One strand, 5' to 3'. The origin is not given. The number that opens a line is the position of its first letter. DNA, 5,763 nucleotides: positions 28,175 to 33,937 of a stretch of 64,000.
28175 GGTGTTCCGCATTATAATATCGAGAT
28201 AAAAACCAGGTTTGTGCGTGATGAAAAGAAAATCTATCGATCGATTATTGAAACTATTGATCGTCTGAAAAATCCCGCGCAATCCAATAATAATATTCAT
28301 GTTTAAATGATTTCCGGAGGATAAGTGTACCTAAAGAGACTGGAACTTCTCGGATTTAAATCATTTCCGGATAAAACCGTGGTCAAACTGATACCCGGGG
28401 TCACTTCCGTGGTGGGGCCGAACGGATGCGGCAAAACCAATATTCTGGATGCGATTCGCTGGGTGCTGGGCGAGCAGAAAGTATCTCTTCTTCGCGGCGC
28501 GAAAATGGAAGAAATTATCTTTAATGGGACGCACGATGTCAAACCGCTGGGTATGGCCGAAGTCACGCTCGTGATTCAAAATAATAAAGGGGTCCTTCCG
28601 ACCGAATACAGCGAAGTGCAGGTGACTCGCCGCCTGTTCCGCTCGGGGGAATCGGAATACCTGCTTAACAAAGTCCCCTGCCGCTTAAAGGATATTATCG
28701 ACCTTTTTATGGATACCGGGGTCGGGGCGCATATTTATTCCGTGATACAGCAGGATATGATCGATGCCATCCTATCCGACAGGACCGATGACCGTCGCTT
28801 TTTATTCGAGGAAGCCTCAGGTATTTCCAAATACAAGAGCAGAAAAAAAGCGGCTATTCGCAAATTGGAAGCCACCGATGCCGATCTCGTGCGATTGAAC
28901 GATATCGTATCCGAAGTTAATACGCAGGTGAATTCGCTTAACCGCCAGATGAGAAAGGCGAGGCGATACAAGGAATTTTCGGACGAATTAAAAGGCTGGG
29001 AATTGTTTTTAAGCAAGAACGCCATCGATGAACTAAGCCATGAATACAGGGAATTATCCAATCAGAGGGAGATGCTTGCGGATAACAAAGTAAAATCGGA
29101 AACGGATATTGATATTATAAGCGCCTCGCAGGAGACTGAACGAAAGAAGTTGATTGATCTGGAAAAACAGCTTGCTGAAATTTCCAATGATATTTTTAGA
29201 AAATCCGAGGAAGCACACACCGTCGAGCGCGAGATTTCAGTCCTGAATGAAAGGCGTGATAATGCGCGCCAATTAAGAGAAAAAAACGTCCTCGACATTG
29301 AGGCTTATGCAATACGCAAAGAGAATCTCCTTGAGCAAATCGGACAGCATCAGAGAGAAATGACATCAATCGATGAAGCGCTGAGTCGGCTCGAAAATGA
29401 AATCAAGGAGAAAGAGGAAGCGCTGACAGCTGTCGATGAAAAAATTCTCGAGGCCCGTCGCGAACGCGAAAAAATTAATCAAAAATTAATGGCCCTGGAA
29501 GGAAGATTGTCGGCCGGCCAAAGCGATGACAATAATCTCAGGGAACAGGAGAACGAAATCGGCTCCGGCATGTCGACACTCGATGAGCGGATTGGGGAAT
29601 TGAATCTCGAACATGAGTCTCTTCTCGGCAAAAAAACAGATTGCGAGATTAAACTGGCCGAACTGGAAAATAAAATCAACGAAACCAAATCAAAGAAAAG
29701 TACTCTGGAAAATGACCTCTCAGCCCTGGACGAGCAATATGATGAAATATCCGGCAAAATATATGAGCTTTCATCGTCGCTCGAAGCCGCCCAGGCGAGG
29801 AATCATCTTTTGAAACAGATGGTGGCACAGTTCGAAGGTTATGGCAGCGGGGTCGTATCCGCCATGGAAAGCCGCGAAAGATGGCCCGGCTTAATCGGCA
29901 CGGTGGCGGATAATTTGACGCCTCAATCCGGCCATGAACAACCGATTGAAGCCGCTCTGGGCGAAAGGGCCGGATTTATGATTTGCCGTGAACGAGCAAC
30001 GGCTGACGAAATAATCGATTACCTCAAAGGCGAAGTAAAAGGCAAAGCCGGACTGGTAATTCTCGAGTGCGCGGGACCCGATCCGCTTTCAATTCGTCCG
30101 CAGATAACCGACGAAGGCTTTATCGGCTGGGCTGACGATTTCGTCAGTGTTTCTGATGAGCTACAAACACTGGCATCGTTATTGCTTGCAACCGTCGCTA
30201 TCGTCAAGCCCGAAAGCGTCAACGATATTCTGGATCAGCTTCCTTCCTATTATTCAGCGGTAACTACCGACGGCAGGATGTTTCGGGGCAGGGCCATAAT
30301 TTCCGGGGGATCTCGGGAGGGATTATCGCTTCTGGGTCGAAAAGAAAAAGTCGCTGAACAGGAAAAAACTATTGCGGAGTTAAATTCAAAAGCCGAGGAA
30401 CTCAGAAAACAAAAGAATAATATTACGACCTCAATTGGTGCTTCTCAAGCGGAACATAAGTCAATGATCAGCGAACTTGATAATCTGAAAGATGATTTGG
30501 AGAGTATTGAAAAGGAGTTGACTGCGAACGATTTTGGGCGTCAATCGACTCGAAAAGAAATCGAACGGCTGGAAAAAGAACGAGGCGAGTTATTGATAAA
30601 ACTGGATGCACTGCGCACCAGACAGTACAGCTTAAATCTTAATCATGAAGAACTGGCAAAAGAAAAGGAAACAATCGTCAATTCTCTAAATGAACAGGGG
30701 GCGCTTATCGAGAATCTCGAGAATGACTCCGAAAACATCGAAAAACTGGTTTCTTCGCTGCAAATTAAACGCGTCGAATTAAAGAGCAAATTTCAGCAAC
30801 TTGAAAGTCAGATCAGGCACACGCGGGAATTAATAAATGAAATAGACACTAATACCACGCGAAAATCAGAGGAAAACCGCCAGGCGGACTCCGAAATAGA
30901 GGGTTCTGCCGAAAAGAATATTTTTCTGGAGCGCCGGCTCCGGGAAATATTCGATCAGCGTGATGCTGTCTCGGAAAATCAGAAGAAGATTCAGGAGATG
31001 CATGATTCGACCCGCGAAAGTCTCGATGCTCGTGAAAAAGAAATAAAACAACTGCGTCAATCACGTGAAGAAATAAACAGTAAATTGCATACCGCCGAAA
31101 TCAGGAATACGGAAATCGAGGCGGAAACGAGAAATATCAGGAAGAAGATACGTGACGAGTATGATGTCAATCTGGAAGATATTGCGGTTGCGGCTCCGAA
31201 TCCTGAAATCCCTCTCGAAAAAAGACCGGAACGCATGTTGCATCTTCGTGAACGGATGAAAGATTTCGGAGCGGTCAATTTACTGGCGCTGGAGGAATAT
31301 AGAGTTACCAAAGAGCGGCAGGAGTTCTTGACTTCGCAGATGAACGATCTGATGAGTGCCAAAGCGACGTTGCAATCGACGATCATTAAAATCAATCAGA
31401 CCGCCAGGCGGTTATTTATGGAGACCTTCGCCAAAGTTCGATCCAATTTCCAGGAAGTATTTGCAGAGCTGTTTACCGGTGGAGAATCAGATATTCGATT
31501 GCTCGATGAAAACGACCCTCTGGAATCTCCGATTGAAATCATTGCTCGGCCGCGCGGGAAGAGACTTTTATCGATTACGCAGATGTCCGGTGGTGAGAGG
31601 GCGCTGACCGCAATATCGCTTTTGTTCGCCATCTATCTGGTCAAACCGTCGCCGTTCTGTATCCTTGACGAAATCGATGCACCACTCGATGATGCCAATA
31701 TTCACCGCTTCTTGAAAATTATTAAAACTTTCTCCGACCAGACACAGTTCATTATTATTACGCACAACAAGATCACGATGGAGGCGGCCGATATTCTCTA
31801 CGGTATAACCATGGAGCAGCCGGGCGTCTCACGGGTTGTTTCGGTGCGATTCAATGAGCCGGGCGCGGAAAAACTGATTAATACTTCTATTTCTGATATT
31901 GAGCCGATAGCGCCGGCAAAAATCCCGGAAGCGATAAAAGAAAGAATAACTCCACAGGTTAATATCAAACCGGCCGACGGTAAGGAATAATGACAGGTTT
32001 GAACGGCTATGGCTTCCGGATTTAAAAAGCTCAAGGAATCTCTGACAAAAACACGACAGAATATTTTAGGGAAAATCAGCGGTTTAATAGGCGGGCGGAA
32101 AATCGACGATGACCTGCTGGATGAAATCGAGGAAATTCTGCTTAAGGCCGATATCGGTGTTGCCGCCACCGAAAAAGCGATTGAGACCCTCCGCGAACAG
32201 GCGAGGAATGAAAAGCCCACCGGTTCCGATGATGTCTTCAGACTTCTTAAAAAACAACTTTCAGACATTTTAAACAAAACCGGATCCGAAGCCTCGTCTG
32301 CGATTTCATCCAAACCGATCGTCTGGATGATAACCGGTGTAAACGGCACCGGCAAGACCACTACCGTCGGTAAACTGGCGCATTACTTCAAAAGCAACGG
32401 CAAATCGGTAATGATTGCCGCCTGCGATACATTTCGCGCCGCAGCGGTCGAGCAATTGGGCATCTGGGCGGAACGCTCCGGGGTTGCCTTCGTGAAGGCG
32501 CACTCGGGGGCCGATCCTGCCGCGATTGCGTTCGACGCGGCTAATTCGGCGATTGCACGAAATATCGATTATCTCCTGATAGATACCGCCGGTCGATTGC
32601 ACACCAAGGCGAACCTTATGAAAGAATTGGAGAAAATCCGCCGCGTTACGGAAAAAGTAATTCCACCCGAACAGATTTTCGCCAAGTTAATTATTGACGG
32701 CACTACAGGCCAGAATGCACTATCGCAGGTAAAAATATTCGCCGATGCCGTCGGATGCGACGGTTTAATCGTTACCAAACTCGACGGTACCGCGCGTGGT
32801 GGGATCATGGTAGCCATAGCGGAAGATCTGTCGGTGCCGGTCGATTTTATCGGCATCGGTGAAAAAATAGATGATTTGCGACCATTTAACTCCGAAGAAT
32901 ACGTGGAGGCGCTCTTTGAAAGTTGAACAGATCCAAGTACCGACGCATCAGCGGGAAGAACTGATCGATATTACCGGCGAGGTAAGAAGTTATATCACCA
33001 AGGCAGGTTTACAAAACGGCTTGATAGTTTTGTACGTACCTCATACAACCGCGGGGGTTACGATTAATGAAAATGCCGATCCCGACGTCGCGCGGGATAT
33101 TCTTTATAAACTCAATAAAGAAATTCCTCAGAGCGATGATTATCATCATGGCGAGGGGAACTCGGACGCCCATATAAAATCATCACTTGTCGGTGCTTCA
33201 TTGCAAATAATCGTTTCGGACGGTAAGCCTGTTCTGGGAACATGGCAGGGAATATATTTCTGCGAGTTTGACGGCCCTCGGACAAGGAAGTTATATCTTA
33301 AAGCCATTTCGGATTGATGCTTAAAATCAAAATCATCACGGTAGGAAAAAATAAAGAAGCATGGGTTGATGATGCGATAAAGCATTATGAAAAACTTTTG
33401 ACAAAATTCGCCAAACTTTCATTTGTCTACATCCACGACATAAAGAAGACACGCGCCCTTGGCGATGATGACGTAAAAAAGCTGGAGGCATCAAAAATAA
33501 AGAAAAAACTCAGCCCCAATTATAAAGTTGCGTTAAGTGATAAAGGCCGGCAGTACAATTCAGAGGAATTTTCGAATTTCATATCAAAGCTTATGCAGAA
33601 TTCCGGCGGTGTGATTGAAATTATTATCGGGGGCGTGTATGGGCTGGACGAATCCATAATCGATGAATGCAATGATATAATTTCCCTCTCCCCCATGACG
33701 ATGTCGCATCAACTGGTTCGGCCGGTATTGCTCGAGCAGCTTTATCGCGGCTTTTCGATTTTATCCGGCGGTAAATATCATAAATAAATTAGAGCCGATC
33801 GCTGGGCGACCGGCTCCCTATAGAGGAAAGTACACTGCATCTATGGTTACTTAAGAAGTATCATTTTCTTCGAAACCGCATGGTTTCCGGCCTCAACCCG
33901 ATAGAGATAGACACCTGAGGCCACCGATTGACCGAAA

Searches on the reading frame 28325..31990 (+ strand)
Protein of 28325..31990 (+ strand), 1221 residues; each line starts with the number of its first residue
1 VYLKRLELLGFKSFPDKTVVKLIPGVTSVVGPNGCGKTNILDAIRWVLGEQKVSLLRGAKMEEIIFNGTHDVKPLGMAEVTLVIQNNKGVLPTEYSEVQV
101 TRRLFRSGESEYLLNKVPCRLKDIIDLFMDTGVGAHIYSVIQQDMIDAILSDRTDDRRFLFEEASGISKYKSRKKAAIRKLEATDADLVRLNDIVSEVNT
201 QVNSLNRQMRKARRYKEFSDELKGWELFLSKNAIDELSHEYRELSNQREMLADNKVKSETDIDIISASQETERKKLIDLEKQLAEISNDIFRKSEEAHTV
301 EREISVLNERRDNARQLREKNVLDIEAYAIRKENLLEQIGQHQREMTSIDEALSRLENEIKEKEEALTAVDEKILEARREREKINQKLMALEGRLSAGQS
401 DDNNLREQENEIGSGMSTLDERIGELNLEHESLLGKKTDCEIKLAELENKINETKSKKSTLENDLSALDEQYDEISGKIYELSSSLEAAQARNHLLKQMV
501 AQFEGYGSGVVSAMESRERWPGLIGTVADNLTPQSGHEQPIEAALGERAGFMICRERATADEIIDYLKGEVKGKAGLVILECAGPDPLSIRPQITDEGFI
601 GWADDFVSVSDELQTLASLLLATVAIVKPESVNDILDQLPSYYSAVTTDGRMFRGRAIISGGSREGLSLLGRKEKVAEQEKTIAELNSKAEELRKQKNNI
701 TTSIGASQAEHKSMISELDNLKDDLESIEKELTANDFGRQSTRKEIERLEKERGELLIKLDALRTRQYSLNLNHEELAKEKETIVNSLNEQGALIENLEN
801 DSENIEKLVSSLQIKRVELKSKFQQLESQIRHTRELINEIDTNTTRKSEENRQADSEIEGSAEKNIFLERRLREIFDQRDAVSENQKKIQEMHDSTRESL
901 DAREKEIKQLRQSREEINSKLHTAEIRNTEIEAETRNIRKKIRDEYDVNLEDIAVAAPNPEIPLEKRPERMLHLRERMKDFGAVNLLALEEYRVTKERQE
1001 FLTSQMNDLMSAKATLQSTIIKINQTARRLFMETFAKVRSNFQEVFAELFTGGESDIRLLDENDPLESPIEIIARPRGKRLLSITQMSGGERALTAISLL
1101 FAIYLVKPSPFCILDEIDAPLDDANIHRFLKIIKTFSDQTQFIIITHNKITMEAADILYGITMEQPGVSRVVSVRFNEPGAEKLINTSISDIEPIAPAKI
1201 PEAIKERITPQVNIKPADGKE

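Call 12: search_protein_families(library=pfam, proteins=[window:28325-31990:+], max_evalue=0.001)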
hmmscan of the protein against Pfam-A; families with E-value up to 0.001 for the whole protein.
window:28325-31990:+ (1221 aa): 6 families
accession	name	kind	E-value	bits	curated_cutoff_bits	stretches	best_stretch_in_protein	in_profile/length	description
PF02463.25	SMC_N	-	1.7e-63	214.5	40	1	2-1169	1-219/220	RecF/RecN/SMC N terminal domain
PF06470.18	SMC_hinge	-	2e-15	57.6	22.5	1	521-628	2-107/116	SMC proteins Flexible Hinge Domain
PF13476.12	AAA_23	-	2.6e-14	54.8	27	1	5-290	1-200/201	AAA domain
PF13175.12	AAA_15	-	1.4e-11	45.1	32.1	1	1-417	1-306/374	AAA ATPase domain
PF13304.12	AAA_21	-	3.5e-08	34.3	27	1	26-53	1-26/304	AAA domain, putative AbiEii toxin, Type IV TA system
PF13555.12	AAA_29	-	8.1e-05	22.7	27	1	3-49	1-47/61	P-loop containing region of AAA domain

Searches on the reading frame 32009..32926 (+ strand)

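Call 12: search_protein_families(library=pfam, proteins=[window:32009-32926:+], max_evalue=0.001)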
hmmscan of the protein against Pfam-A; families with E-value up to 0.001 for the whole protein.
window:32009-32926:+ (305 aa): 5 families
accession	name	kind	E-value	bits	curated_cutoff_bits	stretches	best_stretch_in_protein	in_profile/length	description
PF00448.28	SRP54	-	2e-74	250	22.7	1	104-303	2-195/196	SRP54-type protein, GTPase domain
PF02881.24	SRP54_N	-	5.1e-12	46.3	22.4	1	21-84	7-75/75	SRP54-type protein, helical bundle domain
PF13604.12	AAA_30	-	2.7e-07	31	27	1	96-201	10-104/191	AAA domain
PF13245.12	AAA_19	-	6.3e-05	23.6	25.1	1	101-203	9-110/134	AAA domain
PF13191.12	AAA_16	-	0.00056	20.9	32.6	0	106-169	27-86/167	AAA ATPase domain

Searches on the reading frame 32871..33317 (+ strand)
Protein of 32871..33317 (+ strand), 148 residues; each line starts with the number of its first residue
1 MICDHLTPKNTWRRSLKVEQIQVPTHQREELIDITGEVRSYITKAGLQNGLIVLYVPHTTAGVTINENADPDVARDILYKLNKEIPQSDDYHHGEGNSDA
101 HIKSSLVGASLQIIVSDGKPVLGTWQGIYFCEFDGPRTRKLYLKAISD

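Call 12: search_protein_families(library=pfam, proteins=[window:32871-33317:+], max_evalue=0.001)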
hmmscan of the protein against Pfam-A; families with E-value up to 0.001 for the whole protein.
window:32871-33317:+ (148 aa): 1 family
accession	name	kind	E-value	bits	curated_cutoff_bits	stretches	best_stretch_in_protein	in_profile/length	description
PF01894.22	UPF0047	-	1.1e-43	148.5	27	1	33-144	1-116/117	Uncharacterised protein family UPF0047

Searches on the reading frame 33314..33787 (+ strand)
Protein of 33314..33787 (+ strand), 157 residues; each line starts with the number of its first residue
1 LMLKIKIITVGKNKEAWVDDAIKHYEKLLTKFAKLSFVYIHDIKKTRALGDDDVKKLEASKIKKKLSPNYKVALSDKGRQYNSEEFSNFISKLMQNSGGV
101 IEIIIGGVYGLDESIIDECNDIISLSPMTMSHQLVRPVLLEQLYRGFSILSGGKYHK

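Call 12: search_protein_families(library=pfam, proteins=[window:33314-33787:+], max_evalue=0.001)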
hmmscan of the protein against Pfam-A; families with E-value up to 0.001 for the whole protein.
window:33314-33787:+ (157 aa): 1 family
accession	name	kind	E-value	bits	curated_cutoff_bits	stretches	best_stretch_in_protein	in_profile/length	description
PF02590.22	SPOUT_MTase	-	2e-43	148.5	27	1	3-156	1-154/154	Predicted SPOUT methyltransferase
